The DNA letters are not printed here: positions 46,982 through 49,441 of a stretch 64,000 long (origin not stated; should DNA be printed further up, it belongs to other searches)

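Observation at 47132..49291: PrimPol (AEP) domain fused to an SF2 DECH-box helicase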

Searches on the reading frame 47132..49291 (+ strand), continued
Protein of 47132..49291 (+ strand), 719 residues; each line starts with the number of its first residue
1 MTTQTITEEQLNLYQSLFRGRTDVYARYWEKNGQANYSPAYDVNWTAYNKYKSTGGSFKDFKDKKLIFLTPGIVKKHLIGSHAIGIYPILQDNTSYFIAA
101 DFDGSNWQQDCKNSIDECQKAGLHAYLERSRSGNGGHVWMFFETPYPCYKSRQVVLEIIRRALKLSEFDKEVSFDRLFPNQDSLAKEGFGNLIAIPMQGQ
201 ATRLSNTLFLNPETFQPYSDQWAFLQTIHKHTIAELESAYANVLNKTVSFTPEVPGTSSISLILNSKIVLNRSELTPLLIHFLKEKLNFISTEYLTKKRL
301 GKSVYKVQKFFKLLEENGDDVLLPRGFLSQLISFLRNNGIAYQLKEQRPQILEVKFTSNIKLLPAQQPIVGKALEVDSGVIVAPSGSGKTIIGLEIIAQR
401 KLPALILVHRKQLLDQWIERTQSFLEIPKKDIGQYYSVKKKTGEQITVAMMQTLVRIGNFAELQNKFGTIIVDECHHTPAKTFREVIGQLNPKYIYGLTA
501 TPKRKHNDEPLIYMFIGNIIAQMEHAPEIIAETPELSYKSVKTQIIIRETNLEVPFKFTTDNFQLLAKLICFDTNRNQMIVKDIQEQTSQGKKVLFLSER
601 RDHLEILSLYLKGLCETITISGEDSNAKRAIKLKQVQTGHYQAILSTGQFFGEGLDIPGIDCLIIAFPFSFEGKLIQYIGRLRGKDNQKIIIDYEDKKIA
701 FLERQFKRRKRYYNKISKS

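Call 19: find_encoding_contigs(protein=P0110, flank=8000, max_places=2)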
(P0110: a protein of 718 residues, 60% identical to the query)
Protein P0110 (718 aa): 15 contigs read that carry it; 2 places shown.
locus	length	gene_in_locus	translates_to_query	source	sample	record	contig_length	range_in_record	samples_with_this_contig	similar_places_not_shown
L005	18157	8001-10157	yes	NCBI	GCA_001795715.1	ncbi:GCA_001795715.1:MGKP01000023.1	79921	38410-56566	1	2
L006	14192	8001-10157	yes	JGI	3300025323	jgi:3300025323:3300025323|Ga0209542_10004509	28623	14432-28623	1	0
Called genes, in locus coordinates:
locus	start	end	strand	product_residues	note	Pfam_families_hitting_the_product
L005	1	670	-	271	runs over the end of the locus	PF03807:F420_oxidored, PF14748:P5CR_dimer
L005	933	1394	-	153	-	-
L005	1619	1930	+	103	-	-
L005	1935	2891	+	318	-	PF01018:GTP1_OBG, PF03193:RsgA_GTPase (faint), PF01926:MMR_HSR1, PF02421:FeoB_N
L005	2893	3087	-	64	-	-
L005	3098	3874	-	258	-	PF00106:adh_short, PF08659:KR, PF13561:adh_short_C2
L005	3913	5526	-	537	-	PF13629:T2SS-T3SS_pil_N (faint)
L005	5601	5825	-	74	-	PF07866:DUF1653 (weak)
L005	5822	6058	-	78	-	PF01541:GIY-YIG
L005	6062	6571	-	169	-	PF04229:GrpB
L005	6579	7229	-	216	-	PF00106:adh_short, PF01370:Epimerase (weak), PF13561:adh_short_C2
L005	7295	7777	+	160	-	-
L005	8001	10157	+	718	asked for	PF22548:AEP-TOTE, PF13401:AAA_22 (faint), PF00270:DEAD, PF04851:ResIII, PF18766:SWI2_SNF2 (weak), PF00271:Helicase_C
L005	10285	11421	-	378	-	PF01636:APH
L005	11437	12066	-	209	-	PF13023:HD_3 (weak)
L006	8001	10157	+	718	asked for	PF22548:AEP-TOTE, PF13401:AAA_22 (faint), PF00270:DEAD, PF04851:ResIII, PF18766:SWI2_SNF2 (weak), PF00271:Helicase_C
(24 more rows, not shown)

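Call 20: find_encoding_contigs(protein=P0104, flank=8000, max_places=2)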
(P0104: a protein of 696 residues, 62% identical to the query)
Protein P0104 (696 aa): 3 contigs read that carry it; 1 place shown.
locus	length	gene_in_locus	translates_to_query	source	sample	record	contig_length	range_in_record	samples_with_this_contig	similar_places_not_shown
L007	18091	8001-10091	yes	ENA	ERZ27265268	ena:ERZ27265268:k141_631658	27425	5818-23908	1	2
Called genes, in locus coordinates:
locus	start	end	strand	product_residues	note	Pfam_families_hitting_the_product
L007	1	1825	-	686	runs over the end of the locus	PF02518:HATPase_c, PF00204:DNA_gyraseB, PF01751:Toprim, PF00986:DNA_gyraseB_C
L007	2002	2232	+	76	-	-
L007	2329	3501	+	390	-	PF01409:tRNA-synt_2d, PF03147:FDX-ACB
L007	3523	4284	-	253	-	PF08241:Methyltransf_11 (weak), PF08242:Methyltransf_12, PF13649:Methyltransf_25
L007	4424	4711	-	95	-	-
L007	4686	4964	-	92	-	PF02604:PhdYeFM_antitox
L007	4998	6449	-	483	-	PF02540:NAD_synthase (weak), PF03054:tRNA_Me_trans, PF24167:DUF7411 (faint), PF20259:tRNA_Me_trans_M, PF20258:tRNA_Me_trans_C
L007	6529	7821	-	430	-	PF13173:AAA_14, PF13635:DUF4143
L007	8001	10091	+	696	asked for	PF22548:AEP-TOTE, PF00270:DEAD, PF04851:ResIII, PF18766:SWI2_SNF2 (weak), PF00271:Helicase_C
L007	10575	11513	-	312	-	PF02618:YceG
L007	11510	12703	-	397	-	PF26449:DUF8128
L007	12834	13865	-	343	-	PF04545:Sigma70_r4, PF05066:HARE-HTH (faint)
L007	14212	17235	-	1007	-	PF00133:tRNA-synt_1, PF09334:tRNA-synt_1g, PF13603:tRNA-synt_1_2, PF00133:tRNA-synt_1, PF08264:Anticodon_1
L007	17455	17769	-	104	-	-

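Call 27: find_related_loci(query=A1, collection=genome_contigs, flank=10000)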
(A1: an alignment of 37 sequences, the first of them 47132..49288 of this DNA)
Query A1 (719 aa) in genome_contigs; peptide patterns used: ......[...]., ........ (x = any residue, [..] = any of these).
600 stretches matched a pattern (row limit reached: there are more); 568 encode a relative of the query (tblastn E <= 1e-3); the best 80 are kept; 80 distinct loci.
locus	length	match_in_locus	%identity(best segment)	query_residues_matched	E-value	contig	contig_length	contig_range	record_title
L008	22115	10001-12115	61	8-716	0e+0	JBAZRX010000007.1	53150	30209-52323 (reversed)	MAG: Candidatus Paceibacterota bacterium isolate SO_2017_GW1_159 NODE_3219_length_53150_cov_1.244837_OW334_2017, whole g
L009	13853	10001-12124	60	6-716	0e+0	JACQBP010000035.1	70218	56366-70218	MAG: Candidatus Liptonbacteria bacterium isolate NC_groundwater_945_Pr1_S-0.2um_45_49 Montesol18-Sp2_coassembly_scaffold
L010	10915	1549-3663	59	10-717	0e+0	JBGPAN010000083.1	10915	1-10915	MAG: Bacteroidota bacterium isolate OBJ_0618_130150_128 k141_7887319_length_10915_cov_42.4348, whole genome shotgun sequ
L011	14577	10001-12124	60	6-715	0e+0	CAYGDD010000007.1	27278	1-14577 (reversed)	MAG TPA_asm: uncultured Candidatus Saccharibacteria bacterium isolate ERP113451_co3_86 genome assembly, contig: NODE_120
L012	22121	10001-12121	57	7-716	0e+0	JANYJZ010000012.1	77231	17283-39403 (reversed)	MAG: Ignavibacteriae bacterium isolate GL140_4_metabinner_9 GL140_4_k141_3016247, whole genome shotgun sequence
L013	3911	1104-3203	55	10-716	0e+0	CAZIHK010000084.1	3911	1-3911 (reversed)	MAG TPA_asm: uncultured Candidatus Saccharibacteria bacterium isolate binchicken_co18_546 genome assembly, contig: k141_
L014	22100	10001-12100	54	9-716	0e+0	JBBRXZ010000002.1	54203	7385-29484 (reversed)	MAG: Candidatus Saccharimonadales bacterium isolate La5_maxbin2.247 La5_maxbin2.247_K_1712854_L_54203_cov_18.4595, whole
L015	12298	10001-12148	50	5-719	0e+0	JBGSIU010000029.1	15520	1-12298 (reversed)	MAG: Patescibacteria group bacterium isolate JTS-AC14 k141_732335, whole genome shotgun sequence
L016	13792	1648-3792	50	6-715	0e+0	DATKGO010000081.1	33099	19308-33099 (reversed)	MAG TPA_asm: Patescibacteria group bacterium isolate SMAG_U14553 k141_59798, whole genome shotgun sequence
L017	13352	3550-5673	50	4-716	0e+0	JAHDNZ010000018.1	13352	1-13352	MAG: Bacillota bacterium isolate SL1-B34.1 k141_169162, whole genome shotgun sequence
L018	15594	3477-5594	49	11-718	0e+0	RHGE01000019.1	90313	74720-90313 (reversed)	Marinilabiliaceae bacterium JC017 scaffold_18, whole genome shotgun sequence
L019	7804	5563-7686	49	7-718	0e+0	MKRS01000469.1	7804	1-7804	MAG: Bacteroidales bacterium 45-6 scnpilot_expt_750_p_scaffold_3706, whole genome shotgun sequence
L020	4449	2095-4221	50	6-718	0e+0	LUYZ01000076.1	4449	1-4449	MAG: Bacteroidales bacterium Bact_08 Bact_08_contig_40488, whole genome shotgun sequence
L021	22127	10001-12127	49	6-718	0e+0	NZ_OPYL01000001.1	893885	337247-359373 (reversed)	Dysgonomonas sp. Marseille-P4361, whole genome shotgun sequence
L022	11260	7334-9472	48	3-718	0e+0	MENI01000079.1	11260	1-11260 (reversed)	MAG: Bacteroidetes bacterium GWA2_40_15 gwa2_scaffold_33966, whole genome shotgun sequence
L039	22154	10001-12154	45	1-716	0e+0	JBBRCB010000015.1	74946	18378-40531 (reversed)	MAG: Chitinophagales bacterium isolate Co_metawrap_2381 Cmw_2381_k141_25850843_length_74946_cov_81.0000, whole genome sh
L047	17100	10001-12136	45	1-713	0e+0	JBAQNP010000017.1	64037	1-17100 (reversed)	MAG: Candidatus Moraniibacteriota bacterium isolate MFD12002_ilm_asm_bin49 k127_61434, whole genome shotgun sequence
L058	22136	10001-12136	45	8-718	0e+0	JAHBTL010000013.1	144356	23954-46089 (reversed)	MAG: Chitinophagaceae bacterium isolate ACE_BAC13 BAC13_13, whole genome shotgun sequence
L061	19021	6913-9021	44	9-718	0e+0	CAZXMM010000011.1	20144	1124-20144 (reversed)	MAG TPA_asm: uncultured Gammaproteobacteria bacterium isolate SRP173033_co1_283 genome assembly, contig: NODE_4668_lengt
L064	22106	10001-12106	45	10-718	0e+0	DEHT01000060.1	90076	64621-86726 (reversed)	MAG TPA_asm: Chitinophagaceae bacterium UBA2793 UBA2793_contig_5750, whole genome shotgun sequence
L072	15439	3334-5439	44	10-718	0e+0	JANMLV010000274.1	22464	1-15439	MAG: Bacteroidota bacterium isolate OTE_58_metabat_626 OTE_58_k141_2172239, whole genome shotgun sequence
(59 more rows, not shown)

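Call 32: search_protein_families(library=pfam, proteins=[L058:9983-12997:+, L039:10007-13396:+, L064:3002-6148:+, L064:6132-8513:+, L064:8564-9892:+, L021:5708-8917:+, L047:5861-8455:-, L047:3442-5856:-, L061:10504-12888:+, L072:7460-10654:+], max_evalue=0.001)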
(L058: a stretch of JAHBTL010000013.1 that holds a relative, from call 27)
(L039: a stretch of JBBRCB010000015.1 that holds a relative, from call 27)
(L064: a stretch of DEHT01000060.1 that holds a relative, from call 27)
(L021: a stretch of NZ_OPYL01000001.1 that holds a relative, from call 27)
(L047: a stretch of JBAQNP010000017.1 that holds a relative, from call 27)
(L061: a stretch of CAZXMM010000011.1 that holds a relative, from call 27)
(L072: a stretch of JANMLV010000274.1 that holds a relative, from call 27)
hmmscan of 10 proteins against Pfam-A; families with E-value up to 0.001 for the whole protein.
L058:9983-12997:+ (1004 aa): 7 families
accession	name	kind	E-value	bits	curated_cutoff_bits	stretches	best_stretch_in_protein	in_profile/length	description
PF22548.2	AEP-TOTE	-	3e-81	272.8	27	1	9-242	2-227/230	TOTE conflict system, Archaeo-Eukaryotic Primase domain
PF04851.21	ResIII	-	6.2e-34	117.7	22.5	1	369-513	3-164/164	Type III restriction enzyme, res subunit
PF00270.35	DEAD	-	7.3e-12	45.8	26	1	373-515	3-164/167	DEAD/DEAH box helicase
PF00271.37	Helicase_C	-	4.5e-09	37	23.5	1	583-685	8-109/110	Helicase conserved C-terminal domain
PF18766.7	SWI2_SNF2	-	5.2e-09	36.5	26.7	1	382-536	16-178/221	SWI2/SNF2 ATPase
PF00176.29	SNF2-rel_dom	-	1.4e-05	24.8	24.9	1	387-514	20-166/290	SNF2-related domain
PF13401.12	AAA_22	-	4.9e-05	24.1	27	1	383-500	4-109/130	AAA domain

L039:10007-13396:+ (1129 aa): 6 families
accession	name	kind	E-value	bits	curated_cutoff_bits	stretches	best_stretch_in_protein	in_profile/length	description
PF22548.2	AEP-TOTE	-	3.2e-83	279.3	27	1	7-241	1-229/230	TOTE conflict system, Archaeo-Eukaryotic Primase domain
PF04851.21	ResIII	-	1.7e-30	106.6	22.5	1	368-511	3-164/164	Type III restriction enzyme, res subunit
PF00270.35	DEAD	-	3.3e-15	56.6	26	1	371-512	2-162/167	DEAD/DEAH box helicase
PF00271.37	Helicase_C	-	6.1e-11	43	23.5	1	584-685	10-109/110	Helicase conserved C-terminal domain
PF18766.7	SWI2_SNF2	-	3.6e-07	30.5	26.7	1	378-516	15-162/221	SWI2/SNF2 ATPase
PF00176.29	SNF2-rel_dom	-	8.4e-07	28.8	24.9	1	383-517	17-171/290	SNF2-related domain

L064:3002-6148:+ (1048 aa): 3 families
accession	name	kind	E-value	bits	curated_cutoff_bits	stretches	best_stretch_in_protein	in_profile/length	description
PF02384.22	N6_Mtase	-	3.9e-38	132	20.4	1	171-492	3-285/311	N-6 DNA Methylase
PF01420.25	Methylase_S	-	8.2e-14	52.6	22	2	849-998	3-146/168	Type I restriction modification DNA specificity domain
PF07669.17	Eco57I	-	1e-06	29.4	25.3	1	328-416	76-171/171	Eco57I restriction-modification methylase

L064:6132-8513:+ (793 aa): 5 families
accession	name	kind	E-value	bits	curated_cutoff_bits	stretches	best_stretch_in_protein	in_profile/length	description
PF04851.21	ResIII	-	1.5e-29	103.5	22.5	1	165-315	4-163/164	Type III restriction enzyme, res subunit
PF18766.7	SWI2_SNF2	-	2.7e-11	44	26.7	1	168-337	1-175/221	SWI2/SNF2 ATPase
PF08463.15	EcoEI_R_C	-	2.9e-09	37.7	24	1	653-785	29-160/163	EcoEI R protein C-terminal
PF00270.35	DEAD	-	4.1e-09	36.8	26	1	168-317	3-162/167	DEAD/DEAH box helicase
PF00271.37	Helicase_C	-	3.1e-07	31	23.5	1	426-536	10-109/110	Helicase conserved C-terminal domain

L064:8564-9892:+ (442 aa): 2 families
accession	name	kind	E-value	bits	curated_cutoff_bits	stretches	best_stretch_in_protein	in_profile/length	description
PF13749.12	HATPase_c_4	-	3.8e-19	68.9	26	1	280-364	4-89/89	Putative ATP-dependent DNA helicase recG C-terminal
PF04326.19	SLFN_AlbA_2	-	3.2e-14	53.9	25.3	1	3-107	1-116/118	Schlafen, AlbA_2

L021:5708-8917:+ (1069 aa): 5 families
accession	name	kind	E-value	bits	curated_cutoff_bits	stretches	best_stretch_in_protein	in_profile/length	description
PF11867.13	T1RH-like_C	-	6.8e-94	315.4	26.8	1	731-1066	2-328/329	Type I restriction enzyme HindI endonuclease subunit-like, C-terminal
PF18766.7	SWI2_SNF2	-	6.8e-56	189.8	26.7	1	285-521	2-214/221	SWI2/SNF2 ATPase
PF04313.20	HSDR_N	-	2.1e-29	103.2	25.1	1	3-223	2-195/198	Type I restriction enzyme R protein N terminus (HSDR_N)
PF22679.2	T1R_D3-like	-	4.2e-24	86.2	27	1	572-715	4-156/158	Type I restriction enzyme subunit R domain 3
PF04851.21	ResIII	-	1.6e-18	67.6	22.5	1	279-464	2-163/164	Type III restriction enzyme, res subunit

L047:5861-8455:- (864 aa): 5 families
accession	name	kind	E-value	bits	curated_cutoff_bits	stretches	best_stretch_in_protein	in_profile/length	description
PF04851.21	ResIII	-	1.6e-40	139.2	22.5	1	195-349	2-163/164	Type III restriction enzyme, res subunit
PF18766.7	SWI2_SNF2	-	3.7e-14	53.4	26.7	1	200-351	1-158/221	SWI2/SNF2 ATPase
PF00270.35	DEAD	-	1.6e-10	41.4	26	1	198-349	1-161/167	DEAD/DEAH box helicase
PF13588.12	HSDR_N_2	-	9e-09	35.8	25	1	64-128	34-99/110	Type I restriction enzyme R protein N terminus (HSDR_N)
PF04313.20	HSDR_N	-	1.5e-05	25.4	25.1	1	67-127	126-194/198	Type I restriction enzyme R protein N terminus (HSDR_N)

L047:3442-5856:- (804 aa): 7 families
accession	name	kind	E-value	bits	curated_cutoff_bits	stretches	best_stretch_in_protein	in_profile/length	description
PF02384.22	N6_Mtase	-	1.4e-56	192.6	20.4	1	132-449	4-306/311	N-6 DNA Methylase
PF01420.25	Methylase_S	-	5.4e-43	147.5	22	2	455-608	3-161/168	Type I restriction modification DNA specificity domain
PF07669.17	Eco57I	-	6.3e-11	43.1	25.3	1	259-339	69-156/171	Eco57I restriction-modification methylase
PF01170.24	UPF0020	-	7.2e-11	42.6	22.3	1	164-334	20-183/197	RMKL-like, methyltransferase domain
PF13847.12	Methyltransf_31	-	3.9e-07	30.3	27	1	171-275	2-84/145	Methyltransferase domain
PF20473.4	MmeI_Mtase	-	6.2e-07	29.3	27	1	174-251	21-93/259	MmeI, DNA-methyltransferase domain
PF05175.20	MTS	-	4.6e-05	23.6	23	0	222-280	57-113/170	Methyltransferase small domain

L061:10504-12888:+ (794 aa): 7 families
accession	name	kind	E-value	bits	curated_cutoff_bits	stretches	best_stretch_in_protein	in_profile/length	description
PF04851.21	ResIII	-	3.1e-45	154.5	22.5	1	167-322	4-163/164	Type III restriction enzyme, res subunit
PF08463.15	EcoEI_R_C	-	7.4e-33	114.4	24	1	637-791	1-163/163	EcoEI R protein C-terminal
PF18766.7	SWI2_SNF2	-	3.9e-20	72.9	26.7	1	170-354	1-188/221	SWI2/SNF2 ATPase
PF00270.35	DEAD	-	5.7e-12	46.1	26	1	171-326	4-165/167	DEAD/DEAH box helicase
PF04313.20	HSDR_N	-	4e-10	40.3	25.1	1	6-115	2-194/198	Type I restriction enzyme R protein N terminus (HSDR_N)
PF13588.12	HSDR_N_2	-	7.7e-07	29.6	25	1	34-119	16-102/110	Type I restriction enzyme R protein N terminus (HSDR_N)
PF00271.37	Helicase_C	-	1.4e-05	25.7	23.5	1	410-523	7-110/110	Helicase conserved C-terminal domain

L072:7460-10654:+ (1064 aa): 7 families
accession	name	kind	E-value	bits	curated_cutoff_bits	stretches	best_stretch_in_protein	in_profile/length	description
PF04851.21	ResIII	-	2.2e-36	125.7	22.5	1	336-491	2-164/164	Type III restriction enzyme, res subunit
PF11907.13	DUF3427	-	4.2e-26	92.3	27.7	1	865-1057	85-278/280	Domain of unknown function (DUF3427)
PF13091.12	PLDc_2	-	1.3e-12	48.1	27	1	170-297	10-132/132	PLD-like domain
PF00271.37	Helicase_C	-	2.6e-11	44.2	23.5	1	565-669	4-109/110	Helicase conserved C-terminal domain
PF09565.16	RE_NgoFVII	-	2.3e-08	34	23.8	1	168-289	15-144/162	NgoFVII restriction endonuclease N-terminal PLD domain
PF18766.7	SWI2_SNF2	-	2e-07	31.3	26.7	1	353-520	12-185/221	SWI2/SNF2 ATPase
PF00270.35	DEAD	-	1.4e-06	28.5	26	1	359-490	15-161/167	DEAD/DEAH box helicase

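Call 40: search_dna_similar(query=window:47132-49288:+, collection=phages, mode=protein, max_rows=15)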
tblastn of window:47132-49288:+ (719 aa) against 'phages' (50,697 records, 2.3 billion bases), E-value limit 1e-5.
Records with a match: 2144; places in all: 2145; records where one place covers at least 80% of the query: 0.
Best place of each record, by identity: <60% 2144.
By first word of the organism name: Vibrio 396; Staphylococcus 314; Mycobacterium 294; Salmonella 275; Escherichia 167; Klebsiella 100; Enterococcus 71; Erwinia 64; Aeromonas 40; Streptococcus 39; and 62 more.
By host as written in the record: - 447; Mycobacterium smegmatis mc2 155 232; Staphylococcus aureus 106; Escherichia coli 69; Erwinia amylovora 47; Mycobacterium smegmatis mc#155 42; Salmonella enterica subsp. enterica serovar Enteritidis PT1 39; Vibrio harveyi BAA-1116 36; and 469 more.
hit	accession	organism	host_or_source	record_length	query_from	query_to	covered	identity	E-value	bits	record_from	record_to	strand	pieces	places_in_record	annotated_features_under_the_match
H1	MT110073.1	Stenotrophomonas phage vB_SmaS_DLP_3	Stenotrophomonas maltophilia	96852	287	713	59%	24.8%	1e-20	103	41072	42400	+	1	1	superfamily II DNA or RNA helicase | hypothetical protein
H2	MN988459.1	Rhizobium phage RHph_TM16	Rhizobium sp. R693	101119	313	717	56%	25.5%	7e-23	110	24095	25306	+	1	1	ATP-dependent RNA-DNA and DNA-DNA helicase protein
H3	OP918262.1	Vibrio phage LV6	Vibrio harveyi LV6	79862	309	717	57%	24.8%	5e-23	111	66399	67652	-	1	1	putative DNA helicase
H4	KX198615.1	Vibrio phage vB_VhaS-a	Vibrio harveyi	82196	330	716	54%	26.1%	2e-21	106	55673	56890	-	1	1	hypothetical protein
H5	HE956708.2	Yersinia phage phiR2-01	Yersinia enterocolitica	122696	293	714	59%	23.7%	3e-11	73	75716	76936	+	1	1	g115: DNA helicase, phage-associated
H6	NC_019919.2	Yersinia phage phiR2-01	Yersinia enterocolitica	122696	293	714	59%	23.7%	3e-11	73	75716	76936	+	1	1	g115: DNA helicase, phage-associated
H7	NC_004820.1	Bacillus phage phBC6A51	Bacillus cereus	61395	249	601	49%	28.1%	1e-24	116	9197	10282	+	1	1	DNA/RNA helicase (DEAD/DEAH box family) | hypothetical protein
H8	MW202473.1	Caudoviricetes sp.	Manatee Spring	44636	345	705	50%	27.4%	2e-14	84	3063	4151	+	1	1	type I site specific restriction modification protein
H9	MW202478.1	Caudoviricetes sp.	Manatee Spring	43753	364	694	46%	29.8%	1e-16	91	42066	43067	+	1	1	type I site specific restriction modification protein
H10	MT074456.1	Salmonella phage polluks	Salmonella enterica subsp. enterica ...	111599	332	719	54%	25.4%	8e-13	79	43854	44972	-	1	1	helicase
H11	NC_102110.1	Salmonella phage polluks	Salmonella enterica subsp. enterica ...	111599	332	719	54%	25.4%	8e-13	79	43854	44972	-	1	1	helicase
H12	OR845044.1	Salmonella phage S.Ent 1-35-3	Salmonella enterica subsp. enterica ...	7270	332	719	54%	25.4%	2e-12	77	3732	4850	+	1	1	record has no annotation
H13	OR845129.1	Salmonella phage S.Typ Adana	Salmonella enterica subsp. enterica ...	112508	332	719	54%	25.4%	2e-12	77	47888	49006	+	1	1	record has no annotation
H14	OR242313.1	Salmonella phage RA40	Salmonella enterica subsp. enterica ...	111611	332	719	54%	25.4%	2e-12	77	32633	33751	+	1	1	hypothetical protein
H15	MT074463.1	Salmonella phage gmork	Salmonella enterica subsp. enterica ...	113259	332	719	54%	25.4%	2e-12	77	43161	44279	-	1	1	helicase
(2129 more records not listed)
